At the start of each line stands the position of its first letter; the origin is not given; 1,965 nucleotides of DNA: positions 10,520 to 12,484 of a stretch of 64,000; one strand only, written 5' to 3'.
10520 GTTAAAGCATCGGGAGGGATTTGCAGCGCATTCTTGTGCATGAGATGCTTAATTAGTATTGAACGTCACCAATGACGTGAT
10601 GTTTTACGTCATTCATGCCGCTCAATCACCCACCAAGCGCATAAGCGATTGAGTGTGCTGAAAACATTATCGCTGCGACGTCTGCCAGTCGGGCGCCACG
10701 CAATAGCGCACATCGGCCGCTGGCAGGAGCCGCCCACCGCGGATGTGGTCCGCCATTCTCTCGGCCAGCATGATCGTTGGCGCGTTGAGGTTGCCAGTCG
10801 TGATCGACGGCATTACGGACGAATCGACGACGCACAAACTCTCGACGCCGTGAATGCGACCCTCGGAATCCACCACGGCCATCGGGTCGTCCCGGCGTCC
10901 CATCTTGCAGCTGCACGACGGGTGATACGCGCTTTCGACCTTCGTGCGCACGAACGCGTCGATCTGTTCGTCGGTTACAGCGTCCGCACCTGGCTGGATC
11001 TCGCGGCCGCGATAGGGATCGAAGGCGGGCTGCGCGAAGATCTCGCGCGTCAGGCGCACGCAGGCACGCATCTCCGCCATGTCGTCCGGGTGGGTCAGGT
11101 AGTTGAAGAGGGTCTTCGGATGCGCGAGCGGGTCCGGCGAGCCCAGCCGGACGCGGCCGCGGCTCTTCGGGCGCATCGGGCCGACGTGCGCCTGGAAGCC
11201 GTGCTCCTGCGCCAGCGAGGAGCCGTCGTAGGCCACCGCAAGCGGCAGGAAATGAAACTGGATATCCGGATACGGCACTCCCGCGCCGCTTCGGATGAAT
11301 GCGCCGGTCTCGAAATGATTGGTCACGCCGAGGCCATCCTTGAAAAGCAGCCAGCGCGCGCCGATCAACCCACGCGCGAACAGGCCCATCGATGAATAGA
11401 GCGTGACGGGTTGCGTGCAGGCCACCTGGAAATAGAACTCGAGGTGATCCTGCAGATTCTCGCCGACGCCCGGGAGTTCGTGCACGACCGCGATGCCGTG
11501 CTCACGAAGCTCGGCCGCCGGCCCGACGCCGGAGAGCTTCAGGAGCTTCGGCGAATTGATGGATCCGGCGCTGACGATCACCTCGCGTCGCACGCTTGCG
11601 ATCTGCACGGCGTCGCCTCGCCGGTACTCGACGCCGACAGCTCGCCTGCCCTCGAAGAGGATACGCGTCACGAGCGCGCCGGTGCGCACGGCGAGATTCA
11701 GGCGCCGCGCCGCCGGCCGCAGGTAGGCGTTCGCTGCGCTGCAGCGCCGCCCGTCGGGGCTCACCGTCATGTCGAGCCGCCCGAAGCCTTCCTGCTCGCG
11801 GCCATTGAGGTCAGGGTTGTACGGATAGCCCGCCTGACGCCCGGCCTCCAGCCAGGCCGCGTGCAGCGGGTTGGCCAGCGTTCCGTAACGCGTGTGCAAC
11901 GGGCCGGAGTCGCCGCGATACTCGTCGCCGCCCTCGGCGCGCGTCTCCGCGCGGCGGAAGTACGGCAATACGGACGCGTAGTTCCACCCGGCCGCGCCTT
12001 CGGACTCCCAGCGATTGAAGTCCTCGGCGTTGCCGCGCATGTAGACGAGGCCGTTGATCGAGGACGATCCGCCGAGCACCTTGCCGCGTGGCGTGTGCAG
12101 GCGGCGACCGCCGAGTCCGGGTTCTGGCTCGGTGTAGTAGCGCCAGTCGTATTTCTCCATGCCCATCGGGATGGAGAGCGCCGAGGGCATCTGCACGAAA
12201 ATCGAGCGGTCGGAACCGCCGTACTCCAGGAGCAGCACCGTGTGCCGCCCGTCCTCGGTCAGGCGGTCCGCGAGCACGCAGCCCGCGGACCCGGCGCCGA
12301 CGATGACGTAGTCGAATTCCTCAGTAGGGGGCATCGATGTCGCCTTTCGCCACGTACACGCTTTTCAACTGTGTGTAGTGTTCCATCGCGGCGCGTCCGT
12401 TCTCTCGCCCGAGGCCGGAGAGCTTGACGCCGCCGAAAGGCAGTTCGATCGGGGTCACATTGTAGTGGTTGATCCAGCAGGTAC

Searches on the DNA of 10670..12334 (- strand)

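Call 52: search_with_rna_model(model_id=R1, sources=[L131, L093, L112, L110, L102, L073, L137, L024, L071, L117, L067, L083, L169, L134, L133], max_evalue=0.01)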
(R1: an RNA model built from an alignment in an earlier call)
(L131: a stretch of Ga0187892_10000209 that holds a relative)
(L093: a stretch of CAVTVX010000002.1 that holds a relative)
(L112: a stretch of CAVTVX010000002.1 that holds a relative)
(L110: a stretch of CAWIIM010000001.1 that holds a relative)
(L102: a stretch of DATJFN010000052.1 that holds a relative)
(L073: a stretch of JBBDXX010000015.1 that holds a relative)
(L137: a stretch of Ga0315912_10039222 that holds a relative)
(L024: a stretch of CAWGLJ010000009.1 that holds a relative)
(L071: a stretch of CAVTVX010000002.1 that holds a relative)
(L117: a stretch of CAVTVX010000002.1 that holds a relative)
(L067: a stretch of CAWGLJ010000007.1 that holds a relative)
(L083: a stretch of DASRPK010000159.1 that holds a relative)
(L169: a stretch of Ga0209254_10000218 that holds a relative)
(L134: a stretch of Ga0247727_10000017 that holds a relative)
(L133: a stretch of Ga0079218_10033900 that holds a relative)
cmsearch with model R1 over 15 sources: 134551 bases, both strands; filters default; matches with E-value up to 0.01: 88.
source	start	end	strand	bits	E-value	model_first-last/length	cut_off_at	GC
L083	1769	1894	-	143.1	4.5e-32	1-126/126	no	0.67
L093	2069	2194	+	141.7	9.8e-32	1-126/126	no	0.69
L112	130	256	+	141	1.4e-31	1-126/126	no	0.7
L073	26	151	+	139.7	2.9e-31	1-126/126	no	0.73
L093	6398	6521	+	139.6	3.2e-31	1-126/126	no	0.71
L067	433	558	-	139.4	3.4e-31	1-126/126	no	0.7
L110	2380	2505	+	138.3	6.3e-31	1-126/126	no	0.7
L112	1380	1506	+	137.3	1.1e-30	1-126/126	no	0.69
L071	2528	2654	-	137.1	1.2e-30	1-126/126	no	0.67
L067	1661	1786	-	136.1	2.1e-30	1-126/126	no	0.68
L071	1765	1892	-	136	2.3e-30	1-126/126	no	0.69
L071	4143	4270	-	135.7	2.6e-30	1-126/126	no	0.68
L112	1993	2119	+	133.1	1.1e-29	1-126/126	no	0.72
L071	3008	3133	-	132.7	1.4e-29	1-126/126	no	0.67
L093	5637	5762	+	132.5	1.5e-29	1-126/126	no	0.67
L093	7602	7727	+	132.2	1.9e-29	1-126/126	no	0.71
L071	4844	4969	-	131.8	2.3e-29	1-126/126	no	0.68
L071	1286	1411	-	131.3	3.1e-29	1-126/126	no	0.68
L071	5624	5749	-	131.1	3.3e-29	1-126/126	no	0.69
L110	243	368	+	130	6.3e-29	1-126/126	no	0.67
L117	2111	2236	-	126.9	3.4e-28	1-126/126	no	0.69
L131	4632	4757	-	126.8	3.7e-28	1-126/126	no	0.63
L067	51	177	-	126.2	5.2e-28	1-126/126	no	0.69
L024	3605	3730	-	125.7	6.9e-28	1-126/126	no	0.68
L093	4327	4452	+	123.2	2.6e-27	1-126/126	no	0.68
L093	1471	1596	+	120.3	1.3e-26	1-126/126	no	0.71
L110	1845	1970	+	119.5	2e-26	1-126/126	no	0.72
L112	837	963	+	119.1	2.6e-26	1-126/126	no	0.72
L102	3590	3715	+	117.9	5.1e-26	1-126/126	no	0.71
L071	7736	7861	-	117.6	5.8e-26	1-126/126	no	0.65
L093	7061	7186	+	117.4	6.7e-26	1-126/126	no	0.71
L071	6330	6446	-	116.1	1.4e-25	1-126/126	no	0.68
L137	2075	2200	-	115.2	2.3e-25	1-126/126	no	0.71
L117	310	424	-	99.5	1.3e-21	1-126/126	no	0.66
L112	130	256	-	73.1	2.9e-15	1-126/126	no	0.7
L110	1184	1318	+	72.5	4.1e-15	1-126/126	no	0.66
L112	1993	2119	-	72.2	4.9e-15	1-126/126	no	0.72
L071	4143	4270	+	69.3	2.4e-14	1-126/126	no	0.68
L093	6398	6521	-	67.7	5.7e-14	1-126/126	no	0.71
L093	4327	4452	-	66.3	1.2e-13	1-126/126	no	0.68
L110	2380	2505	-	66.3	1.3e-13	1-126/126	no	0.7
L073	26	151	-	65.5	2e-13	1-126/126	no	0.73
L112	1380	1506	-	64.1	4.4e-13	1-126/126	no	0.69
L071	2528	2654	+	62.7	9.4e-13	1-126/126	no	0.67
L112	837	963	-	62.6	9.9e-13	1-126/126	no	0.72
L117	2111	2236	+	62.5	1e-12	1-126/126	no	0.69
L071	1765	1892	+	61.4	1.9e-12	1-126/126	no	0.69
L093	2069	2194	-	60.8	2.7e-12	1-126/126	no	0.69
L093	5637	5762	-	60.5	3.1e-12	1-126/126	no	0.67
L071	3008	3133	+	59.9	4.3e-12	1-126/126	no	0.67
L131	5092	5196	-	59.2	6.3e-12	1-126/126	no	0.71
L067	433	558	+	58.2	1.1e-11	1-126/126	no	0.7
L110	1845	1970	-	57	2.1e-11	1-126/126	no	0.72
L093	7602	7727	-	56.6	2.7e-11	1-126/126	no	0.71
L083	1769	1894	+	56.2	3.3e-11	1-126/126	no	0.67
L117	806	870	-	56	3.8e-11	1-126/126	no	0.66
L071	4844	4969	+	55.6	4.8e-11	1-126/126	no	0.68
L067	1661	1786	+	55.5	5e-11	1-126/126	no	0.68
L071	5624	5749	+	55.4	5.2e-11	1-126/126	no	0.69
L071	1286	1411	+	54.7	7.7e-11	1-126/126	no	0.68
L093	4920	5049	+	54.7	7.8e-11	1-126/126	no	0.65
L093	1471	1596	-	54.3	9.7e-11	1-126/126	no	0.71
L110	243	368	-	54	1.1e-10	1-126/126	no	0.67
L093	7061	7186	-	52.6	2.5e-10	1-126/126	no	0.71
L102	4130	4232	+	51.1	5.8e-10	1-126/126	no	0.71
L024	3605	3730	+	50.4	8.6e-10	1-126/126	no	0.68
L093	2891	3020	+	50.1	9.7e-10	1-126/126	no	0.66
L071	3598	3727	-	48.8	2e-09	1-126/126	no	0.67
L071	6330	6446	+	48.5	2.3e-09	1-126/126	no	0.68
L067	51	177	+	48.2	2.8e-09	1-126/126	no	0.69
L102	3590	3715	-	48.1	3e-09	1-126/126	no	0.71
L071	7736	7861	+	47.9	3.3e-09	1-126/126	no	0.65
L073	540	669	+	47.7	3.7e-09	1-126/126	no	0.65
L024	4186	4265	-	46.4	7.6e-09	1-126/126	no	0.65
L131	4632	4757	+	44.6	2.1e-08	1-126/126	no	0.63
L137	2076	2199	+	41.9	9.5e-08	1-126/126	no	0.71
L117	2646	2806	-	40.4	2.2e-07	1-126/126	no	0.68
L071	6995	7124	-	40.3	2.2e-07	1-126/126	no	0.65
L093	791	852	+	40.1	2.5e-07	1-126/126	no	0.65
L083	2502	2620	-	40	2.6e-07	1-126/126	no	0.66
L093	3548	3677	+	38.9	4.7e-07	1-126/126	no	0.65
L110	1200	1313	-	37.7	9.3e-07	1-126/126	no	0.67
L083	3497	3571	-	36.5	1.9e-06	1-126/126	no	0.71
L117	310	424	+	33.2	1.2e-05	1-126/126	no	0.66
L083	3017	3146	-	31.8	2.5e-05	1-126/126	no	0.61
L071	3952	4064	-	29.9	7.1e-05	1-126/126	no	0.62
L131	5110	5183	+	26.7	0.00042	19-108/126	no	0.77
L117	806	870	+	24.7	0.0013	1-126/126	no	0.66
